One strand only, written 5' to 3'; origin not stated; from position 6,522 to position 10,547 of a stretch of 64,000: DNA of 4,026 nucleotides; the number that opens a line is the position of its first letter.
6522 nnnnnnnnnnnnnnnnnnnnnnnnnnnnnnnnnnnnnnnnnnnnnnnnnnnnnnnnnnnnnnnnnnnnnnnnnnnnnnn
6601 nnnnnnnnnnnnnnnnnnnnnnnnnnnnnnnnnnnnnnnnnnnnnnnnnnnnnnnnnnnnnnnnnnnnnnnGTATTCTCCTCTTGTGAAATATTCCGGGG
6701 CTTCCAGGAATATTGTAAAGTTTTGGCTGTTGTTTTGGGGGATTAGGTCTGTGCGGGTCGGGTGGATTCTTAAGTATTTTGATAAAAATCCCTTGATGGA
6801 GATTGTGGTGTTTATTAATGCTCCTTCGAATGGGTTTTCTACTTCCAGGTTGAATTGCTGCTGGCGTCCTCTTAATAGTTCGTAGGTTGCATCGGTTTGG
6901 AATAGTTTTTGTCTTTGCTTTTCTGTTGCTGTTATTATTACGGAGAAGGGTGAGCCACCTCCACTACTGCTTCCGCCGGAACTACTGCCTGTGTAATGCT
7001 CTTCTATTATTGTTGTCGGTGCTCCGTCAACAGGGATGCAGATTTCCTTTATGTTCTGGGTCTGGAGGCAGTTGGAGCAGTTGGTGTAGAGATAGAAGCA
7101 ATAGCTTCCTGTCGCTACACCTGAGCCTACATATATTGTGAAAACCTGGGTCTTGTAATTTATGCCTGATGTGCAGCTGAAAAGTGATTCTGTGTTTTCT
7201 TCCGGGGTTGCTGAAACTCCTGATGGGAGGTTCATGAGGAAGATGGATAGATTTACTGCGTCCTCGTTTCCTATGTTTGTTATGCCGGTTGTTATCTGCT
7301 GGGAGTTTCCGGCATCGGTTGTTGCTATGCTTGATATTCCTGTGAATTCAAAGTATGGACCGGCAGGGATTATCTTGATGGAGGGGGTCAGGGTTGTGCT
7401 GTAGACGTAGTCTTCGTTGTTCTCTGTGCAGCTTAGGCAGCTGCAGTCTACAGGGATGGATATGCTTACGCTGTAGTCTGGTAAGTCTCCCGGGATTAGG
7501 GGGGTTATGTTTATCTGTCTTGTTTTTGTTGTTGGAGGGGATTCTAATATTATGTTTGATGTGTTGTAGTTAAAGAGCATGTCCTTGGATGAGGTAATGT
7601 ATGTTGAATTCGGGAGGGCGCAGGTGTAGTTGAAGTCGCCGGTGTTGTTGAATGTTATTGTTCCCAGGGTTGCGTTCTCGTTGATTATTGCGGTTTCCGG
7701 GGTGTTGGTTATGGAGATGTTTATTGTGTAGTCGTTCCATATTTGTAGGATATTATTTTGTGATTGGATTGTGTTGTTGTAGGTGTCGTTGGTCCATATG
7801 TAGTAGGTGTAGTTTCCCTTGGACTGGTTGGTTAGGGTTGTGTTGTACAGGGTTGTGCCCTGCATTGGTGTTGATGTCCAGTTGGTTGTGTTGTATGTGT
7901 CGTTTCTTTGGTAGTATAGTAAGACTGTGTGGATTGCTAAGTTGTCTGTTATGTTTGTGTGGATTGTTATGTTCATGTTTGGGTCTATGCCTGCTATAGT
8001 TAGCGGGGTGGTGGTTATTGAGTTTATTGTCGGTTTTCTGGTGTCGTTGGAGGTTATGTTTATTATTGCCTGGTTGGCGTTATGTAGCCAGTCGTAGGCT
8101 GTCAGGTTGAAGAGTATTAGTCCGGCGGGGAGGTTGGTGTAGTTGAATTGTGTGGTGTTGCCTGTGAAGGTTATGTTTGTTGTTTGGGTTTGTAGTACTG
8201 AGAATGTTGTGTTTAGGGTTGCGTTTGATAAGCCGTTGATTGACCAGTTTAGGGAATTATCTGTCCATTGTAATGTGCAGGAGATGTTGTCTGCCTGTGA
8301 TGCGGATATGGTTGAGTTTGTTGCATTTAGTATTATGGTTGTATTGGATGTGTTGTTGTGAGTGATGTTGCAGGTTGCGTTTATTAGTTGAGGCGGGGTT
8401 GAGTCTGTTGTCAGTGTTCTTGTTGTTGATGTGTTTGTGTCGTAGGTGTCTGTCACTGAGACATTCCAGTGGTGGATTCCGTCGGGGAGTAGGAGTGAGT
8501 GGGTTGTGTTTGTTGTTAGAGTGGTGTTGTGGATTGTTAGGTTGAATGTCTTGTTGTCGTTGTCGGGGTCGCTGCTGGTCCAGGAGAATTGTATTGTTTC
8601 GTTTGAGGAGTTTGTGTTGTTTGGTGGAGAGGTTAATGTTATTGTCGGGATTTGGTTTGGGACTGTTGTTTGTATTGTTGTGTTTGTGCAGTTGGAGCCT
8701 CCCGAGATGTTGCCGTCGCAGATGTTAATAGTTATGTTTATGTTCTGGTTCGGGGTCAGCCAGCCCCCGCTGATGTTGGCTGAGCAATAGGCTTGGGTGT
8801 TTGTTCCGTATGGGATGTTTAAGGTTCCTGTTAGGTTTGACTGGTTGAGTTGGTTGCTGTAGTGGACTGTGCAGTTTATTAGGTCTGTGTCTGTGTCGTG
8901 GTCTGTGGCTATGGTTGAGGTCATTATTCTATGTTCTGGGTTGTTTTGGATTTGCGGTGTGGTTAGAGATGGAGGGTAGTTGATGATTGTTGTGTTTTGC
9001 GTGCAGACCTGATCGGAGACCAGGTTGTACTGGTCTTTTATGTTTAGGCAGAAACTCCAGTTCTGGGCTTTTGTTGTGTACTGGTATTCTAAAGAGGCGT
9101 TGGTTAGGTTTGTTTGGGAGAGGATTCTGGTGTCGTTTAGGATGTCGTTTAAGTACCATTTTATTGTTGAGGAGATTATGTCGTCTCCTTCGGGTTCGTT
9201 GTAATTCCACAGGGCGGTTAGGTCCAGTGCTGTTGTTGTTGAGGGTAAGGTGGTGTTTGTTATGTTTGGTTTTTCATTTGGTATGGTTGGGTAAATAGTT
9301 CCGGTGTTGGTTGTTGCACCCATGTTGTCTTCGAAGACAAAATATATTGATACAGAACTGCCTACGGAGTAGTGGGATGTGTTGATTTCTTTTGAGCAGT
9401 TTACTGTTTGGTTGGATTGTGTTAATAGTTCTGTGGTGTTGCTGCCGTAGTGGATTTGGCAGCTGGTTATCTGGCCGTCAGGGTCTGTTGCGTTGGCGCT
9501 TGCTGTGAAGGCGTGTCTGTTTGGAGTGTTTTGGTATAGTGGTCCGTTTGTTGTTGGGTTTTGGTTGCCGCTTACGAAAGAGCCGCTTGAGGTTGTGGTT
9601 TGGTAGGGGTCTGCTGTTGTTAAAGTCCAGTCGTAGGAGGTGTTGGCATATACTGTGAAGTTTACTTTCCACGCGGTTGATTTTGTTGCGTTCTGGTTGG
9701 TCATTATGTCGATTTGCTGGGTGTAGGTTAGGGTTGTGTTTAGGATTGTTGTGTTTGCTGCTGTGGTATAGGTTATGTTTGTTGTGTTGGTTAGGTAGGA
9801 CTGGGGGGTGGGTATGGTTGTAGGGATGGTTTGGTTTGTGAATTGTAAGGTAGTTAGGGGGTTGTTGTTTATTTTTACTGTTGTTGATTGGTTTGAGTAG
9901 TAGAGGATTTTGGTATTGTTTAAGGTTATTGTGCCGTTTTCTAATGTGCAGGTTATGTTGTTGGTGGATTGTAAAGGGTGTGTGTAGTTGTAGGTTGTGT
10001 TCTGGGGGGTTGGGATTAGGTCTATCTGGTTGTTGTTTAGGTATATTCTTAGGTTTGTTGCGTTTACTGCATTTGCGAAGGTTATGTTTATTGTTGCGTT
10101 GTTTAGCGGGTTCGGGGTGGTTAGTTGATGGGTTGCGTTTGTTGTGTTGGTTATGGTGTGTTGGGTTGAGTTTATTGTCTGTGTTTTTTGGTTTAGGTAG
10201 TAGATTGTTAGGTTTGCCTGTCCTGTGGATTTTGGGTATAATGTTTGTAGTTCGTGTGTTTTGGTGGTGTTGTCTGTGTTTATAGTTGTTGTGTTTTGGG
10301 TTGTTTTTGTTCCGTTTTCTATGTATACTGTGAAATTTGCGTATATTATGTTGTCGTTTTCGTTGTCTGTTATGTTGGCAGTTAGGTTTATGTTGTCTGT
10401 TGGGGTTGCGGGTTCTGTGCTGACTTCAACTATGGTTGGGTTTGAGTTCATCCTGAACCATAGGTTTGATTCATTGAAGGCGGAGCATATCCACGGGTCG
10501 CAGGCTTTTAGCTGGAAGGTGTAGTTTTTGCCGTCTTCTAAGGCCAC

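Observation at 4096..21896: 17-kb giant lectin-domain surface-protein gene translationally coupled to a KaiC-like ATPase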

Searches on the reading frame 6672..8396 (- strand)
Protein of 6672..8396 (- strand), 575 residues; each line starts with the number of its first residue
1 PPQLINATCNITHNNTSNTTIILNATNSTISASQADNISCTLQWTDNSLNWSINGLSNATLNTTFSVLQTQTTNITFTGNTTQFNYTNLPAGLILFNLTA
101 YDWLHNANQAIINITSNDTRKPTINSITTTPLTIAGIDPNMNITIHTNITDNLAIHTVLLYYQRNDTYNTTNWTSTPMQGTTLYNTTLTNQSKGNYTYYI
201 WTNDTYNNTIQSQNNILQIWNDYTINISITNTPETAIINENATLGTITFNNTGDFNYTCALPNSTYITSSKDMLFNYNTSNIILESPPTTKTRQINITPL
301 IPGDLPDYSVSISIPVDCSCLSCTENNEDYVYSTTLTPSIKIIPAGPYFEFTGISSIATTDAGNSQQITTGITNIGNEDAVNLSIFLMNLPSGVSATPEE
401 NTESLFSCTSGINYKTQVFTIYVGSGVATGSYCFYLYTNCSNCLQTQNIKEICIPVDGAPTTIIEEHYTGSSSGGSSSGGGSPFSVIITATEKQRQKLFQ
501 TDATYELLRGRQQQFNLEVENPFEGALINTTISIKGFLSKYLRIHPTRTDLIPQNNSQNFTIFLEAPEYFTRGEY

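Call 31: search_protein_families(library=pfam, proteins=[window:6672-8396:-], max_evalue=1)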
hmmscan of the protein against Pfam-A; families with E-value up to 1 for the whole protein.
window:6672-8396:- (575 aa): 2 families
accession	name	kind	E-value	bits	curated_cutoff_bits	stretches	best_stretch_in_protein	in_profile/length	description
PF04360.17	Serglycin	-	0.057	13.8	30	0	464-514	87-137/149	Serglycin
PF11209.13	LmeA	-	0.14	12.7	27.3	1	26-88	82-139/217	LmeA-like phospholipid-binding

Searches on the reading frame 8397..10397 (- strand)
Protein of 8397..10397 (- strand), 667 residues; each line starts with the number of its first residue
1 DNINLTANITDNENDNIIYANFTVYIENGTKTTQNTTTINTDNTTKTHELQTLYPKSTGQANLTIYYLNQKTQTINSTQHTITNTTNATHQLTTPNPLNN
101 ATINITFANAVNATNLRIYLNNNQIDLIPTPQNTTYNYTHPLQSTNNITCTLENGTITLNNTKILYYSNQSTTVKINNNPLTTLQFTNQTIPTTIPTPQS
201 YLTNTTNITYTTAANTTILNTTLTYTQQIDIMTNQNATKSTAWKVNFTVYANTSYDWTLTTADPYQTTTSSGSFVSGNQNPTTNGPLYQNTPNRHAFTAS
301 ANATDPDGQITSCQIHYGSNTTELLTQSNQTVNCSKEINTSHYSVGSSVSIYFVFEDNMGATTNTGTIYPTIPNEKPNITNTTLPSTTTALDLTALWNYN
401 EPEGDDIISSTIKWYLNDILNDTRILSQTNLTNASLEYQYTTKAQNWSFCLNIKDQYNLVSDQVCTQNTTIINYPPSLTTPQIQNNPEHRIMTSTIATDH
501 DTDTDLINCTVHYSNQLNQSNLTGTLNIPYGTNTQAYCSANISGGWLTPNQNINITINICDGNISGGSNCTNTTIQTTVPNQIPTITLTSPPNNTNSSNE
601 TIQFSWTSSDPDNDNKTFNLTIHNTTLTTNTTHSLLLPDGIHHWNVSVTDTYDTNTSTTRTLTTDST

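Call 31: search_protein_families(library=pfam, proteins=[window:8397-10397:-], max_evalue=1)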
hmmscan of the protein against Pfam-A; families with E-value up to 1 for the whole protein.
window:8397-10397:- (667 aa): 1 family
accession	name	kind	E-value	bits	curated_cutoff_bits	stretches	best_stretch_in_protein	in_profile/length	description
PF09940.16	DUF2172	-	0.075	13.9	27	0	432-462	53-83/92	Domain of unknown function (DUF2172)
